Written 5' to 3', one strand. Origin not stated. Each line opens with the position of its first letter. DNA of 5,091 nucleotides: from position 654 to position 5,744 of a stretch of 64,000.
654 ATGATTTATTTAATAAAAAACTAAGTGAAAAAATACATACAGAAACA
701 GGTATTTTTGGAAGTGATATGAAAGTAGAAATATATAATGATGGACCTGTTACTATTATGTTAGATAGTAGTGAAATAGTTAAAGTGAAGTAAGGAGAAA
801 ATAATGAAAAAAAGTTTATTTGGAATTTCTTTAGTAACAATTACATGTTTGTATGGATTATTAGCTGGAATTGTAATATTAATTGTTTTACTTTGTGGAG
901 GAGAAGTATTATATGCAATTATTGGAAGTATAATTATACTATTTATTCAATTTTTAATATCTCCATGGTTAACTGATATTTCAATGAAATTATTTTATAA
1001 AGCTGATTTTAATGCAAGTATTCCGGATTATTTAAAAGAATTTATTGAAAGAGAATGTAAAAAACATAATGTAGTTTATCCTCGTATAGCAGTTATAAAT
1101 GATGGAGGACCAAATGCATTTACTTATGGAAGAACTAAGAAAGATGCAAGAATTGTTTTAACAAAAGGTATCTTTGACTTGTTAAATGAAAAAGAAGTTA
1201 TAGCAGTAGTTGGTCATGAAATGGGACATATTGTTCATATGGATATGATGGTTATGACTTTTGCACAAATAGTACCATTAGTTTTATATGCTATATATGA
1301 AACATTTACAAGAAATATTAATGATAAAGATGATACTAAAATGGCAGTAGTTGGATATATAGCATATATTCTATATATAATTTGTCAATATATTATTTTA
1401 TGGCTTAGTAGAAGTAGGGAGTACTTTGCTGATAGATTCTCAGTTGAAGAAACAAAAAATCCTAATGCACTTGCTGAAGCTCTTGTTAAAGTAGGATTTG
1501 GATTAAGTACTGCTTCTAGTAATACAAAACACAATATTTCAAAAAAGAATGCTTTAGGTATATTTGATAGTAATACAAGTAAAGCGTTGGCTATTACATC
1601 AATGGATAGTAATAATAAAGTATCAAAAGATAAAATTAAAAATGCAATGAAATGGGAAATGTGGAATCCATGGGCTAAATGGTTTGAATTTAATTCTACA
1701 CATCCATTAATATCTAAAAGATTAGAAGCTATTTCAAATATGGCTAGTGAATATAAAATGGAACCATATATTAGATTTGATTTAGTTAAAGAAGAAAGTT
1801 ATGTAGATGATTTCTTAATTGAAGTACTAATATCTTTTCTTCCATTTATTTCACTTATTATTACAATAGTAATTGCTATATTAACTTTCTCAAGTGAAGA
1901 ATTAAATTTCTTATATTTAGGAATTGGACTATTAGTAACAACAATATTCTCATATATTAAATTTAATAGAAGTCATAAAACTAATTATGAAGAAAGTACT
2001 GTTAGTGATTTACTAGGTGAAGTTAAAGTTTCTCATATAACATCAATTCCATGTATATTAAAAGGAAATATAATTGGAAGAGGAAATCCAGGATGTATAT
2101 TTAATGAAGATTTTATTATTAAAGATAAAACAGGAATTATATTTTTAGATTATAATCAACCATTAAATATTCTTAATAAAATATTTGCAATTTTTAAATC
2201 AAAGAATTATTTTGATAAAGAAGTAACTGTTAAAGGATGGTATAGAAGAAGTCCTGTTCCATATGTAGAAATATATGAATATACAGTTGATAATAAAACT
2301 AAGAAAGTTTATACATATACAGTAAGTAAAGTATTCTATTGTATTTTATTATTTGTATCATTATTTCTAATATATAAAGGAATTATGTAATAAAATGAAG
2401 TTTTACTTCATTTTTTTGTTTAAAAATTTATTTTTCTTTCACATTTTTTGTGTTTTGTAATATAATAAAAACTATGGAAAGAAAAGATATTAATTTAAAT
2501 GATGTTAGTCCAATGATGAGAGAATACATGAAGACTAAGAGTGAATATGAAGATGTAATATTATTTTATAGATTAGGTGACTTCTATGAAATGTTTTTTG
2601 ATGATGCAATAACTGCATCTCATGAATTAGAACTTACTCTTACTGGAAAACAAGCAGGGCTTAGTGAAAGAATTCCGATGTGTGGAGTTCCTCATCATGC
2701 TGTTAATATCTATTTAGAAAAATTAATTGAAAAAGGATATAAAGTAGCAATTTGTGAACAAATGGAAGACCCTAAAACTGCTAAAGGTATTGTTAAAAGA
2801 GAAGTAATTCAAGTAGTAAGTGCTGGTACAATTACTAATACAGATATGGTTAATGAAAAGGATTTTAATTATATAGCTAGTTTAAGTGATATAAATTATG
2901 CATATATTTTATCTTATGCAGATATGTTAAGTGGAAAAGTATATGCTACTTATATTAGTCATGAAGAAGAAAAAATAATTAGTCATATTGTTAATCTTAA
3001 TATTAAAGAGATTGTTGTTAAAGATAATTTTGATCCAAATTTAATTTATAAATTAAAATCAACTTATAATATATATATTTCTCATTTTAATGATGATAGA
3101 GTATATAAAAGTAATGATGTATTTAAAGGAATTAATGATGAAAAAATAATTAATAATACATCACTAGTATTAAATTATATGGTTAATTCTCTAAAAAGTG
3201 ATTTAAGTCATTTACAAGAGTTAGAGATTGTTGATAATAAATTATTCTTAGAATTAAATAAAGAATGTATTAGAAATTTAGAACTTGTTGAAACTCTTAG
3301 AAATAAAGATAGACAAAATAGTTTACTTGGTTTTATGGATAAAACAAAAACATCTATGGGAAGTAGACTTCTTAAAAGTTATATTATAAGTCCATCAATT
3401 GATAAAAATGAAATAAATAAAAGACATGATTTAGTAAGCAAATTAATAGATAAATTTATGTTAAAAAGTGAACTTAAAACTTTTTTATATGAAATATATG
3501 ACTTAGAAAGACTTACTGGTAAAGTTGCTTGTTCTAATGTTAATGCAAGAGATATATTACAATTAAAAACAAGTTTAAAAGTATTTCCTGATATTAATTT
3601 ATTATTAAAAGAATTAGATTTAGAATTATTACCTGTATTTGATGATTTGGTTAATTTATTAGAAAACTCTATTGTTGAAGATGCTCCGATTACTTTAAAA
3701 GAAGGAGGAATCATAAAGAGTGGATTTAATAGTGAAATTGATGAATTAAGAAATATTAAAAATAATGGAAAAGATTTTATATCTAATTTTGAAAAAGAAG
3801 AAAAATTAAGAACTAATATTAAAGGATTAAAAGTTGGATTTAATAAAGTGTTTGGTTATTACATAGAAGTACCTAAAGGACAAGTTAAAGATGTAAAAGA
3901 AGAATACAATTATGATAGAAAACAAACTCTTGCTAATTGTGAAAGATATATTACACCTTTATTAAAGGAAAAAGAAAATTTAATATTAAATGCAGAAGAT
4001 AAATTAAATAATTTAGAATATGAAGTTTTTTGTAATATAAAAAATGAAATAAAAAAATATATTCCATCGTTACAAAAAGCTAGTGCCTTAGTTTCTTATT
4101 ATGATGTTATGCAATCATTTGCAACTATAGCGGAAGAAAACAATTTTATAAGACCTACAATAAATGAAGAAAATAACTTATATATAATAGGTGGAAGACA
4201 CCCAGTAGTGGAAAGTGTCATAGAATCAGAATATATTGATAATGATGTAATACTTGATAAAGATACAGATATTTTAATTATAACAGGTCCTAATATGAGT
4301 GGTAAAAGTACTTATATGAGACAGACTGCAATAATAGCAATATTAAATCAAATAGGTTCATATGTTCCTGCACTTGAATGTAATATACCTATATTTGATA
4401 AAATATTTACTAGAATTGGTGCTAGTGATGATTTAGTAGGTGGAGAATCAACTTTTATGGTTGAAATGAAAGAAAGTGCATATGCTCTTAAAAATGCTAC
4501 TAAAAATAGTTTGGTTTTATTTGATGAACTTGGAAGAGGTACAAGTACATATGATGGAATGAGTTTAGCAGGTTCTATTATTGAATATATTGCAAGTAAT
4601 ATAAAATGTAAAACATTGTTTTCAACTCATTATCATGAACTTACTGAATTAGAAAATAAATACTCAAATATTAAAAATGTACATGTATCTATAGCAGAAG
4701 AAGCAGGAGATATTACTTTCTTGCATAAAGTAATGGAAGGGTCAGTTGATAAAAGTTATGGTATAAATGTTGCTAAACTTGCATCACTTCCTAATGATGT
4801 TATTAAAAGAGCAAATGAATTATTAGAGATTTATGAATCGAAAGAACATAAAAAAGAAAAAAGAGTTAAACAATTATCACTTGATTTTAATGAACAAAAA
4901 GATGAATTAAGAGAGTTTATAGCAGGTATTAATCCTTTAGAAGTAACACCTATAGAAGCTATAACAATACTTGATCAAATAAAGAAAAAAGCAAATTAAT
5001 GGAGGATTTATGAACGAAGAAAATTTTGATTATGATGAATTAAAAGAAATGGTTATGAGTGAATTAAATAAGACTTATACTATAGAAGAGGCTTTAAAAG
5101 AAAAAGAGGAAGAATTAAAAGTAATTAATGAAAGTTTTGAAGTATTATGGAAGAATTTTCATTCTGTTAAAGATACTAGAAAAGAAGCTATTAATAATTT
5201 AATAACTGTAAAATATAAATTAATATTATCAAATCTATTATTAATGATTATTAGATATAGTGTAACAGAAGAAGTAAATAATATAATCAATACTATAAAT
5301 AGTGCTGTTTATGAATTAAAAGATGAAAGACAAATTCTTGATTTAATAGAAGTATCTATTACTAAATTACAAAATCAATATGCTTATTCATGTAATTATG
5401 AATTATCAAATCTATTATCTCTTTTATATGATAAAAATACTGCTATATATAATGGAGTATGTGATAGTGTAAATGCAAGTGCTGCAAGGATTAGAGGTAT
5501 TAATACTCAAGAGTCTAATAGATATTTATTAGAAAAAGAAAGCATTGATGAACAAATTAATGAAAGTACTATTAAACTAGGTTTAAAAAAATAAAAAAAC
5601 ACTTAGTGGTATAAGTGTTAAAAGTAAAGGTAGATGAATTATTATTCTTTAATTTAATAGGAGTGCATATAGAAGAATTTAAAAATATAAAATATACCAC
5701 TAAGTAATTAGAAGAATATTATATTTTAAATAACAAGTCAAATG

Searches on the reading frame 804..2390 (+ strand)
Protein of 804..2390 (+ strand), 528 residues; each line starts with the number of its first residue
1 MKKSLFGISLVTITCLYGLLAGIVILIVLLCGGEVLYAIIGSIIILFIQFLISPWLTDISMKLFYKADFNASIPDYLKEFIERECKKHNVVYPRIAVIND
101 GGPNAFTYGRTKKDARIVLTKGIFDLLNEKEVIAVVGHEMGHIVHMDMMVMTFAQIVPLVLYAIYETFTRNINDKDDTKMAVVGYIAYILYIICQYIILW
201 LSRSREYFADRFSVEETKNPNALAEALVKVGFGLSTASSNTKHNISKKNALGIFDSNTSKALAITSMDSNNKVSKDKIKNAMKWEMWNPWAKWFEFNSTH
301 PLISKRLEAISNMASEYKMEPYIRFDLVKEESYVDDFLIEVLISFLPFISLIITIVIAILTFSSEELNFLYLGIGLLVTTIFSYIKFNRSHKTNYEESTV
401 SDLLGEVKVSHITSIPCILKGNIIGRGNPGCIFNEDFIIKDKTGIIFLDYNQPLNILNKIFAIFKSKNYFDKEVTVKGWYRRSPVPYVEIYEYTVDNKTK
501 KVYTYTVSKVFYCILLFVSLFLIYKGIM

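Call 17: search_protein_families(library=pfam, proteins=[window:804-2390:+], max_evalue=0.00001)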
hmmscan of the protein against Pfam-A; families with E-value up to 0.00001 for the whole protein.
window:804-2390:+ (528 aa): 1 family
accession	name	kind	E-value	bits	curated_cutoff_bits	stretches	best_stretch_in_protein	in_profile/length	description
PF01435.24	Peptidase_M48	-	4.9e-33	115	20.3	1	76-313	6-185/186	Peptidase family M48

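Call 82: find_encoding_contigs(protein=window:804-2387:+, flank=10000, max_places=3)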
Protein window:804-2387:+ (528 aa): 5 contigs read that carry it; 3 places shown.
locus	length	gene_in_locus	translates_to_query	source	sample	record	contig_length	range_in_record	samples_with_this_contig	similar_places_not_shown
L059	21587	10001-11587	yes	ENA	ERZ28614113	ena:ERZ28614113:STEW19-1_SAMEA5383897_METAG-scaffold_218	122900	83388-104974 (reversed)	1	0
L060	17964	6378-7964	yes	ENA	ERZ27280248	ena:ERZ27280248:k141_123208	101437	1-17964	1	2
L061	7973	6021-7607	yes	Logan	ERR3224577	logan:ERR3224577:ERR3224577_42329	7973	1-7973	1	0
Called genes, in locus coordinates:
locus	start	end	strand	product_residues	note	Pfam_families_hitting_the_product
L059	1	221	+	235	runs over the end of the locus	PF01048:PNP_UDP_1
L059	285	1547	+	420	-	PF05193:Peptidase_M16_C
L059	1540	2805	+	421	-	PF00675:Peptidase_M16, PF05193:Peptidase_M16_C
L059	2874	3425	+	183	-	PF07963:N_methyl (weak)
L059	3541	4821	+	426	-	PF07963:N_methyl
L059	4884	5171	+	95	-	PF13797:Post_transc_reg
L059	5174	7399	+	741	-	PF21760:SecD_1st, PF22599:SecDF_P1_head, PF02355:SecD_SecF_C, PF07549:Sec_GG (weak), PF02355:SecD_SecF_C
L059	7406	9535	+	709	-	PF13328:HD_4, PF04607:RelA_SpoT, PF02824:TGS, PF19296:RelA_AH (weak), PF28438:RelA_RIS, PF13291:ACT_4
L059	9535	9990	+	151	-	PF02580:Tyr_Deacylase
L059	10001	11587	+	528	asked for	PF01435:Peptidase_M48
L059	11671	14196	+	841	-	PF01624:MutS_I, PF05188:MutS_II (weak), PF05192:MutS_III, PF05190:MutS_IV, PF00488:MutS_V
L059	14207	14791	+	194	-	-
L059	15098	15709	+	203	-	-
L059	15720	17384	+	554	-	-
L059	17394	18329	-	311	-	PF11858:DUF3378, PF01351:RNase_HII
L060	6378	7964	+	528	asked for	PF01435:Peptidase_M48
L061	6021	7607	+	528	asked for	PF01435:Peptidase_M48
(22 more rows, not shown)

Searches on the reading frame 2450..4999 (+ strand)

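Call 17: search_protein_families(library=pfam, proteins=[window:2450-4999:+], max_evalue=0.00001)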
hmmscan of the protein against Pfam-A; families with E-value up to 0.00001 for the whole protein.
window:2450-4999:+ (849 aa): 4 families
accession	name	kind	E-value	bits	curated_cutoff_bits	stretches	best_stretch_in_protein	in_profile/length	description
PF00488.27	MutS_V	-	5.9e-85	284.4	30.2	1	609-793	1-185/188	MutS domain V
PF05192.23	MutS_III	-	8.7e-47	160.4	34.1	1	274-558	3-194/194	MutS domain III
PF01624.25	MutS_I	-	3.6e-44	150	20.6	1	21-130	2-111/113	MutS domain I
PF05190.23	MutS_IV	-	2e-25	89.4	22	1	425-517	1-91/92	MutS family domain IV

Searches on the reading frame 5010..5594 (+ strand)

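Call 17: search_protein_families(library=pfam, proteins=[window:5010-5594:+], max_evalue=0.00001)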
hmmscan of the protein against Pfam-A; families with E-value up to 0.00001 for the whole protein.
window:5010-5594:+ (194 aa): 0 families

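Call 26: search_protein_families(library=pfam, proteins=[window:5010-5594:+], max_evalue=1)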
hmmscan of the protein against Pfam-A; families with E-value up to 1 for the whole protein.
window:5010-5594:+ (194 aa): 2 families
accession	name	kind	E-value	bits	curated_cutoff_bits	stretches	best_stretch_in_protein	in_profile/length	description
PF13026.12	DUF3887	-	0.00039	21.5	31.8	1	7-75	12-73/91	Protein of unknown function (DUF3887)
PF20531.3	DUF6746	-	0.34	11.3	27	1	8-46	57-96/124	Family of unknown function (DUF6746)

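Call 92: search_protein_families(library=ncbifam, proteins=[window:5010-5591:+], max_evalue=0.1)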
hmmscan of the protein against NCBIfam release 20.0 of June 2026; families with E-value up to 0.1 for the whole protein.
window:5010-5591:+ (194 aa): 0 families
